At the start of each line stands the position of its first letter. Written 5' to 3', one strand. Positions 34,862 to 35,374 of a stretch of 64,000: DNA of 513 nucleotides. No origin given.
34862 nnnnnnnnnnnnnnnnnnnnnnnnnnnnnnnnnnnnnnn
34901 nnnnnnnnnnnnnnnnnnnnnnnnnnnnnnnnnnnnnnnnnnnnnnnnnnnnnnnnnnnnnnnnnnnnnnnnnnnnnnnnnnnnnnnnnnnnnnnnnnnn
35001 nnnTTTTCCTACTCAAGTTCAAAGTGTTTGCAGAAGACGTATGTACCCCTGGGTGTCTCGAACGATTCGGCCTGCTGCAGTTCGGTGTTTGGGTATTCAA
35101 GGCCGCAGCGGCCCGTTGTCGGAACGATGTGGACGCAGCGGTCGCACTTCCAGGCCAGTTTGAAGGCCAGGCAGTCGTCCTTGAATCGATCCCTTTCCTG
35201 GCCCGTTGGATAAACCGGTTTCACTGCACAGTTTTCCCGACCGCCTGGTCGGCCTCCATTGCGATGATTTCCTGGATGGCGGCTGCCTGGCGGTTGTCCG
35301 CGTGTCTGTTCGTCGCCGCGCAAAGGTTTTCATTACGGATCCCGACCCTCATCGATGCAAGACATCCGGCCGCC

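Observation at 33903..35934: Three-gene operon: secreted protein, 71-aa Cys-containing peptide and ATP-grasp ligase with overlapping stop/start codons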

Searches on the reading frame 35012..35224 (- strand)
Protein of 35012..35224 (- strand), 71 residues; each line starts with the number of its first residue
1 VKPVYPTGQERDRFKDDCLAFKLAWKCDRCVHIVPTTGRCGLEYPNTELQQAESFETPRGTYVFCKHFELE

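Call 4: search_protein_families(library=pfam, proteins=[window:35012-35224:-], max_evalue=1)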
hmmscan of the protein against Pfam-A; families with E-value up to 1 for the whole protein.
window:35012-35224:- (71 aa): 0 families

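Call 5: search_protein_families(library=ncbifam, proteins=[window:35012-35224:-], max_evalue=1)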
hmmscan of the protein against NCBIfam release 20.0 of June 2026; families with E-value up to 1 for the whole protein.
window:35012-35224:- (71 aa): 0 families

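Call 8: find_homologous_proteins(query=window:35012-35224:-, max_evalue=0.01)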
Query seq(71 aa) (71 aa): 3 proteins with E <= 0.01 among 3 candidates.
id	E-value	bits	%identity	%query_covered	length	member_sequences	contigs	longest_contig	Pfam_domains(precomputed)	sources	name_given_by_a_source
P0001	9.8e-45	167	99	100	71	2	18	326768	-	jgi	-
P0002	2.9e-32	127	77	100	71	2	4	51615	-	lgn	-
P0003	1.9e-25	106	66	99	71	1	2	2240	-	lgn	-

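Call 26: search_protein_representatives(alignment_id=A1)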
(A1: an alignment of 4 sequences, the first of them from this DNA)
Query: 4 sequences, 71 profile positions. Proteins with E-value up to 0.001 (for the whole library): 112; up to 1e-10: 7; up to 1e-30: 0. The best 112 are listed.
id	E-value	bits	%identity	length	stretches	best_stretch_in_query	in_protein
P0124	2.3e-27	110.9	-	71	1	1-70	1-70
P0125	7.8e-17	77.2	-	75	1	1-69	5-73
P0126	1.7e-13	66.5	-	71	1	3-70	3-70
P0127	2.5e-13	65.9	-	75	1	1-69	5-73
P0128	1.8e-12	63.1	-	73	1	9-70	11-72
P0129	3.3e-12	62.3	-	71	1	1-69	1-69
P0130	1.3e-11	60.4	-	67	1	8-70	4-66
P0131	2.1e-10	56.6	-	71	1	1-70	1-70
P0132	2.2e-10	56.5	-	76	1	11-70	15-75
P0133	3.8e-10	55.7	-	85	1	11-70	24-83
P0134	8.5e-10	54.6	-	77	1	6-70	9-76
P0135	9.2e-10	54.5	-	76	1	8-70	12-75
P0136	2.1e-09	53.4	-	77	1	9-70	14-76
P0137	2.2e-09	53.3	-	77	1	11-70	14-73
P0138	2.6e-09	53.0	-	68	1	7-70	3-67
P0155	7.6e-07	45.2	-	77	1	11-69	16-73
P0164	2.8e-06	43.4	-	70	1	11-69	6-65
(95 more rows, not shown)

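Call 32: find_homologous_proteins(query=A3, max_evalue=0.001)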
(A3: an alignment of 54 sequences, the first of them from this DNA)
Query A3 (54 sequences) (71 aa, profile of the alignment): 58 proteins with E <= 0.001 among 146 candidates.
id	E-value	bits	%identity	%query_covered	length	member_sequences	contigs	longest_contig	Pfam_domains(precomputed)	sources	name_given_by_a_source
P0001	8.0e-21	92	99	100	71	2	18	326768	-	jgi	-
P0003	1.3e-20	91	66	99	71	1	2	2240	-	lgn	-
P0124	1.6e-20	91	60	99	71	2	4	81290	-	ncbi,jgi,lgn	jgi:hypothetical protein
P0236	2.6e-20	90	39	83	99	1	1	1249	-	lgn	-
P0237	4.9e-20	89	37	97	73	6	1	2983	-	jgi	jgi:hypothetical protein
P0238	1.3e-19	88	50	75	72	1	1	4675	-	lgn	-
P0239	1.6e-19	87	36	85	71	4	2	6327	-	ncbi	-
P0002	1.8e-19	87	77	100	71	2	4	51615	-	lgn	-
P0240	2.0e-19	87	60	99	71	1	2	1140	-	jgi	-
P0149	6.8e-19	85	36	87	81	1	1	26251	-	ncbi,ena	-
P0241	7.3e-19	85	37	100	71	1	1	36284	-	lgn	-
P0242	1.5e-18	84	33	82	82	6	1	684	-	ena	-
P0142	1.6e-18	84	38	82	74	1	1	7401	-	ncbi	-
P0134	1.7e-18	84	40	92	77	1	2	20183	-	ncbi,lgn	-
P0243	2.0e-18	84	61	99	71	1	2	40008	-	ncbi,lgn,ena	-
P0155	8.7e-16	75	34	83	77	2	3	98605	-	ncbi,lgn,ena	-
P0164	2.3e-15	74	39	79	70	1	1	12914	-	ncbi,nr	ncbi:MAG: hypothetical protein GY822_20130 [Deltaproteobacteria bacterium]|nr:hypothetical protein [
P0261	7.6e-13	66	29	80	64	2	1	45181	-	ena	-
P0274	1.7e-10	58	37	75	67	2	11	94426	-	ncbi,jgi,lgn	jgi:hypothetical protein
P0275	1.7e-10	58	31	79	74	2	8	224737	-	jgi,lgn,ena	-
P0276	6.6e-10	57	27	80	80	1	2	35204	-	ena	-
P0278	5.4e-8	50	31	69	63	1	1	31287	-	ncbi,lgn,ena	-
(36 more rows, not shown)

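Call 34: find_encoding_contigs(protein=P0275, flank=5000, max_places=2)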
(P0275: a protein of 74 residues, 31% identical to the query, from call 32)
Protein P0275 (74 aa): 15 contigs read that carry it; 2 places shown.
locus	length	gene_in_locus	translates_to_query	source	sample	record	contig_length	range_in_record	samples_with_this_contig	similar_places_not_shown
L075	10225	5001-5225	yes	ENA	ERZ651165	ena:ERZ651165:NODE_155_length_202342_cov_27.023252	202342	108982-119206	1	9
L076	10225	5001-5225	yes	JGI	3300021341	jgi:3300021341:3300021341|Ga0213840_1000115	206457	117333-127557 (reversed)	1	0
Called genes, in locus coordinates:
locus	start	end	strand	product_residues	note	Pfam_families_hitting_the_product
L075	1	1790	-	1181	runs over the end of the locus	PF05157:MshEN, PF13646:HEAT_2 (faint)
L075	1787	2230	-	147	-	PF06271:RDD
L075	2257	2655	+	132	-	-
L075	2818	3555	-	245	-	PF20260:PUA_4 (weak), PF04452:Methyltrans_RNA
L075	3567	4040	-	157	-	PF00027:cNMP_binding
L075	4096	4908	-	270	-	PF16697:Yop-YscD_cpl, PF00498:FHA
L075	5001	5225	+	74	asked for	-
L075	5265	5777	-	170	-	PF00440:TetR_N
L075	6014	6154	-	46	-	-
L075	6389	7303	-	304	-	PF08032:SpoU_sub_bind, PF00588:SpoU_methylase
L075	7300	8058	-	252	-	PF00215:OMPdecase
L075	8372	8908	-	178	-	PF00226:DnaJ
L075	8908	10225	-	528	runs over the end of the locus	PF00012:HSP70, PF06723:MreB_Mbl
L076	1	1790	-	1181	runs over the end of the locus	PF05157:MshEN, PF13646:HEAT_2 (faint)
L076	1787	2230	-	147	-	PF06271:RDD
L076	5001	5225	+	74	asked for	-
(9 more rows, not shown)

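Call 35: find_encoding_contigs(protein=P0274, flank=5000, max_places=2)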
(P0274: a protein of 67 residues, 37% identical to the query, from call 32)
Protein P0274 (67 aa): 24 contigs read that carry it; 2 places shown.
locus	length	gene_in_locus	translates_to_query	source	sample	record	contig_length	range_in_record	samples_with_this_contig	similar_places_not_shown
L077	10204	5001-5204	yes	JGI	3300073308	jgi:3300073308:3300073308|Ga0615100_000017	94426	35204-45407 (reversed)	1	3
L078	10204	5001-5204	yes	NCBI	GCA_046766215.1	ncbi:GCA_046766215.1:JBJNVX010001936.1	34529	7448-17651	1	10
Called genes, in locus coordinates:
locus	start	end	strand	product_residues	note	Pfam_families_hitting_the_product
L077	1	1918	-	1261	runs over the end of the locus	PF13646:HEAT_2 (faint), PF05157:MshEN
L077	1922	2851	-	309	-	PF06271:RDD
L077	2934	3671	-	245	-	PF20260:PUA_4 (weak), PF04452:Methyltrans_RNA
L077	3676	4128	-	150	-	PF00027:cNMP_binding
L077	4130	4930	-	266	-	PF16697:Yop-YscD_cpl, PF00498:FHA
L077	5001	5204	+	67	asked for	-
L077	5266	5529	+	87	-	PF09538:FYDLN_acid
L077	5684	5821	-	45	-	-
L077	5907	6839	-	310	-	PF08032:SpoU_sub_bind, PF00588:SpoU_methylase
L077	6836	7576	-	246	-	PF00215:OMPdecase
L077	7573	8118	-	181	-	PF00226:DnaJ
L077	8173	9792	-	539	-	PF00012:HSP70, PF06723:MreB_Mbl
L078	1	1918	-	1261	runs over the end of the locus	PF13646:HEAT_2 (faint), PF05157:MshEN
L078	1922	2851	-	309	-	PF06271:RDD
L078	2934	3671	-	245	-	PF20260:PUA_4 (weak), PF04452:Methyltrans_RNA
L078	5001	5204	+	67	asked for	-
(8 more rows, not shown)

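Call 42: predict_structure(alignment_id=A4)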
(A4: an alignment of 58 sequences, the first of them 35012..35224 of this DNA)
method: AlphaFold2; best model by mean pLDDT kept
length: 71 residues; sequences in the alignment: 58
mean_pLDDT: 87.0   pTM: 0.67
mean pLDDT of the five models: 87.0, 86.0, 86.0, 81.9, 80.4
residues with pLDDT >= 90: 28; 70-90: 38; 50-70: 5; < 50: 0
segments of 3 or more residues with pLDDT < 50: none
pLDDT, mean of each block of 10 residues (from residue 1): 89 92 87 91 90 89 76 52
secondary structure, 60 per line:
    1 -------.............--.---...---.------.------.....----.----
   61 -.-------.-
elements in order: H8-20 H47-51

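Call 47: find_encoding_contigs(protein=P0261, flank=5000, max_places=1)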
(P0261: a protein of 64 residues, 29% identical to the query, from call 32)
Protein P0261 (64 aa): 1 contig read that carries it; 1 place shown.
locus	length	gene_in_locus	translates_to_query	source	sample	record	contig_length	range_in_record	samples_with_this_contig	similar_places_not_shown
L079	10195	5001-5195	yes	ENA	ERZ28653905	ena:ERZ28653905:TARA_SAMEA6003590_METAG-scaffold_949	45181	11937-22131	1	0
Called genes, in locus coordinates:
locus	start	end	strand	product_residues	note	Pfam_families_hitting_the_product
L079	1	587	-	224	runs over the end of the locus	-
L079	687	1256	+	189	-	PF00156:Pribosyltran (weak)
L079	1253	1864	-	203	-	-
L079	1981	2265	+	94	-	-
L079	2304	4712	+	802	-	PF00488:MutS_V, PF01713:Smr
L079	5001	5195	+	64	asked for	-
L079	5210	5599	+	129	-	PF01042:Ribonuc_L-PSP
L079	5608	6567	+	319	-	PF02091:tRNA-synt_2e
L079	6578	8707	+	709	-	PF02092:tRNA_synt_2f, PF05746:DALR_1 (weak)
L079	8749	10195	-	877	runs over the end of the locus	PF01411:tRNA-synt_2c, PF07973:tRNA_SAD, PF02272:DHHA1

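Call 48: find_encoding_contigs(protein=P0155, flank=5000, max_places=1)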
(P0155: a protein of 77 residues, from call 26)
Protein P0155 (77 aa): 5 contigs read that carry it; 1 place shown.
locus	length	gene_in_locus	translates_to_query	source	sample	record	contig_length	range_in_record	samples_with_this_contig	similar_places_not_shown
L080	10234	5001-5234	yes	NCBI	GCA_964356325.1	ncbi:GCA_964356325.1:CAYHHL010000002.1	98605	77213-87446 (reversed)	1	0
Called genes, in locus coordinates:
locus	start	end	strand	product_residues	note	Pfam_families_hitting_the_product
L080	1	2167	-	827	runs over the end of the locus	PF09822:ABC_transp_aux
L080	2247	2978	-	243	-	PF01061:ABC2_membrane (weak), PF12679:ABC2_membrane_2, PF12730:ABC2_membrane_4 (weak), PF12698:ABC2_membrane_3, PF13346:ABC2_membrane_5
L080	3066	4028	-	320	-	PF00005:ABC_tran, PF13304:AAA_21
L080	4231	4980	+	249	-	-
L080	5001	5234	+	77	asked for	-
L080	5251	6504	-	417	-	-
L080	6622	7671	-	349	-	PF13485:Peptidase_MA_2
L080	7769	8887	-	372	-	PF13103:TonB_2 (weak), PF03544:TonB_C (weak)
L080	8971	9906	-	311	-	PF13793:Pribosyltran_N, PF00156:Pribosyltran, PF14681:UPRTase (weak), PF14572:Pribosyl_synth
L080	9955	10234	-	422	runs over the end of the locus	PF00764:Arginosuc_synth, PF20979:Arginosuc_syn_C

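Call 49: find_encoding_contigs(protein=P0276, flank=5000, max_places=1)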
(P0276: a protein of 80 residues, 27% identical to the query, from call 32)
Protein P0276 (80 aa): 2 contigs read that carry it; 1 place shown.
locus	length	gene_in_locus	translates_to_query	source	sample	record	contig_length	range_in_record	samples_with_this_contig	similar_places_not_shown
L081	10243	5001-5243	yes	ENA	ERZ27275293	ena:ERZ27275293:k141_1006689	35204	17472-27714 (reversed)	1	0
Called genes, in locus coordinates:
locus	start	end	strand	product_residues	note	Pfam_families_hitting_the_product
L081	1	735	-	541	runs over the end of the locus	PF02321:OEP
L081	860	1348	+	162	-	PF02559:CarD_TRCF_RID, PF21095:CarD_C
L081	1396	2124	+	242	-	PF01128:IspD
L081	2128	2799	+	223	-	-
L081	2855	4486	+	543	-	PF01406:tRNA-synt_1e, PF01921:tRNA-synt_1f (faint), PF09334:tRNA-synt_1g (weak), PF09190:DALR_2, PF23493:CysS_C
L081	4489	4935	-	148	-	PF00027:cNMP_binding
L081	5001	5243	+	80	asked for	-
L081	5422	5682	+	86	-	PF09538:FYDLN_acid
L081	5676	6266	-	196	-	PF20238:BIM1-like_dom (weak), PF03067:LPMO_10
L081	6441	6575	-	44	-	-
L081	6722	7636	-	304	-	PF08032:SpoU_sub_bind, PF00588:SpoU_methylase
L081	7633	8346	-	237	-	PF00215:OMPdecase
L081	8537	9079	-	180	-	PF00226:DnaJ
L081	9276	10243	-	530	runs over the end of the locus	PF00012:HSP70, PF06723:MreB_Mbl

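Call 61: search_solved_structures(query=A4, max_evalue=10)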
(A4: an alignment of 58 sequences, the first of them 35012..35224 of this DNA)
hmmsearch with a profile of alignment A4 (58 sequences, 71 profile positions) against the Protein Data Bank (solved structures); distinct sequences matched with E-value up to 10: 10.
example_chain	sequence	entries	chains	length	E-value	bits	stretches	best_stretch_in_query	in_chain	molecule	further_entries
8hku_L44E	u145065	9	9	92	0.24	14.9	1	6-34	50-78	50S ribosomal protein L44e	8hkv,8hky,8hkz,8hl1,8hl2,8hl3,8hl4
9e6q_Ah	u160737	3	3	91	0.41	14.2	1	8-33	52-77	eL42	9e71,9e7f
6ds6_A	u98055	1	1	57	0.59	13.7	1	19-41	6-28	Histone H3 peptide-Histone acetyltransferase p300 Chimeric protein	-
5x4z_L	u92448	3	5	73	0.62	13.6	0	19-33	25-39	RNA polymerase subunit, found in RNA polymerase complexes I, II, and III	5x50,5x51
5it7_jj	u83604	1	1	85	0.63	13.6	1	18-60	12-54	Ribosomal protein L37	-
5xog_L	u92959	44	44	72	0.65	13.5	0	19-33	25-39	RNA polymerase subunit ABC10-alpha | RNA polymerase subunit, found in RNA polymerase complexes I, II, and III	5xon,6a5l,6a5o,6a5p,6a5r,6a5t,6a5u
6uz7_Bj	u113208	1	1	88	0.67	13.5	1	18-60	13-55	Ribosomal protein L37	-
1tot_A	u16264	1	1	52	4.1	11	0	22-42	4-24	CREB-binding protein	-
1i3q_L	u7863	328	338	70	5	10.7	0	16-31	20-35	DNA-DIRECTED RNA POLYMERASE II 7.7KD POLYPEPTIDE | DNA-directed RNA polymerase II, chain RPB12 | DNA-directed RNA polymerases I, II, and III 7.7 kDa polypeptide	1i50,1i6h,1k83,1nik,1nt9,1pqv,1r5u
2n1a_B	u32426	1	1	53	5.5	10.6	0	22-42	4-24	CREB-binding protein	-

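Call 64: search_protein_families(library=padloc, proteins=[window:35012-35224:-], max_evalue=0.01)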
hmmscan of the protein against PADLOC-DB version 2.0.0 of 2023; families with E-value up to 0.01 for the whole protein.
window:35012-35224:- (71 aa): 0 families

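Call 65: fold_search(model_id=the predicted structure, library=pdb)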
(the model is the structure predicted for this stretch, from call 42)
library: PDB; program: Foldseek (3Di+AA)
matches with E <= 10: 3; with E <= 0.001: 0
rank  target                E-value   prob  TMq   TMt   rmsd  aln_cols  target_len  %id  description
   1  3idb_B                8.3e+00  0.02  0.19  0.10   6.2        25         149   32  Crystal structure of (108-268)RIIb:C holoenzyme of cAMP-dependent protein kinase (released 2009-09-29)
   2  3qvi_B                9.5e+00  0.07  0.30  0.07   3.7        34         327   12  Crystal structure of KNI-10395 bound histo-aspartic protease (HAP) from Plasmodium falciparum (released 2011-10-12)
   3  5igz                  9.5e+00  0.02  0.18  0.06   5.3        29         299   17  Macrolide 2'-phosphotransferase type II - complex with GDP and spiramycin (released 2017-04-26)

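Call 70: search_protein_families(library=pfam, alignment_id=A4, max_evalue=0.1)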
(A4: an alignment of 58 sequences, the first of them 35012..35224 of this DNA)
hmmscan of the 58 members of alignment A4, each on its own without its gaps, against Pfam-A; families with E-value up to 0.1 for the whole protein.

A. member 1, window:35012-35224:- (71 aa): 0 families

B. families by the number of members that match (of 58 scanned): 9 families
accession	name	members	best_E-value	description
PF13248.11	Zn_ribbon_3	1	0.0057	zinc-ribbon domain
PF09723.15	Zn_ribbon_8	1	0.024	Zinc ribbon domain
PF04438.22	zf-HIT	1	0.025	HIT zinc finger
PF24260.1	DUF7461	1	0.025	Family of unknown function (DUF7461)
PF14704.11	DERM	1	0.031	Dermatopontin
PF07985.18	SRR1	1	0.039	SRR1 domain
PF12190.13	amfpi-1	1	0.062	Fungal protease inhibitor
PF02703.20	Adeno_E1A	1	0.068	Early E1A protein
PF23458.2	DUF7130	1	0.071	Domain of unknown function (DUF7130)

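Call 76: find_encoding_contigs(protein=P0278, flank=5000, max_places=1)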
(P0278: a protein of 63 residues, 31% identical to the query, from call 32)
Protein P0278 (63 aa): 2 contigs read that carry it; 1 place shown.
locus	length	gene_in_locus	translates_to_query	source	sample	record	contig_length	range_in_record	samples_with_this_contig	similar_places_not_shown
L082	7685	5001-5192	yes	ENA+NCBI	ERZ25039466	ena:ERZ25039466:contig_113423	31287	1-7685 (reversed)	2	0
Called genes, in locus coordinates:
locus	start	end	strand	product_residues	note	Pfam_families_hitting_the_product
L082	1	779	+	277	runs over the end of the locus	PF08501:Shikimate_dh_N, PF01488:Shikimate_DH, PF03435:Sacchrp_dh_NADP (weak), PF18317:SDH_C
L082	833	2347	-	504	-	PF03219:TLC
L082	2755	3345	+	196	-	-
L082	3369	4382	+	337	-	PF08240:ADH_N, PF16912:Glu_dehyd_C (faint), PF00107:ADH_zinc_N, PF13602:ADH_zinc_N_2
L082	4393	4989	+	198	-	-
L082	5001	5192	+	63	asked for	-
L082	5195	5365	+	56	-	PF01042:Ribonuc_L-PSP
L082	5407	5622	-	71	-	-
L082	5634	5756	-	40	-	-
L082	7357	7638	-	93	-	-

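Call 77: find_encoding_contigs(protein=P0164, flank=5000, max_places=1)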
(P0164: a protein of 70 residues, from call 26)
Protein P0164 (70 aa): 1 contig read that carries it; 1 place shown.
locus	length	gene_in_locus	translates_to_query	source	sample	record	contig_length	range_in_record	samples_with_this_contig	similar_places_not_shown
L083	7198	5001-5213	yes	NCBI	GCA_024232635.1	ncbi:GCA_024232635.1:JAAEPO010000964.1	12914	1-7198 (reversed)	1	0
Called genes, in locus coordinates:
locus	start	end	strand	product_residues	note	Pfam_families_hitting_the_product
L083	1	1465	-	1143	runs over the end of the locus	PF05157:MshEN (weak), PF13646:HEAT_2 (faint)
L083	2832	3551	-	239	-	PF04452:Methyltrans_RNA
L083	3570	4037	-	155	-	PF00027:cNMP_binding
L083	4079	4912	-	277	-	PF16697:Yop-YscD_cpl (weak), PF00498:FHA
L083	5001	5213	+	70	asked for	-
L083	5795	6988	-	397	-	PF00162:PGK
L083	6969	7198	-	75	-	?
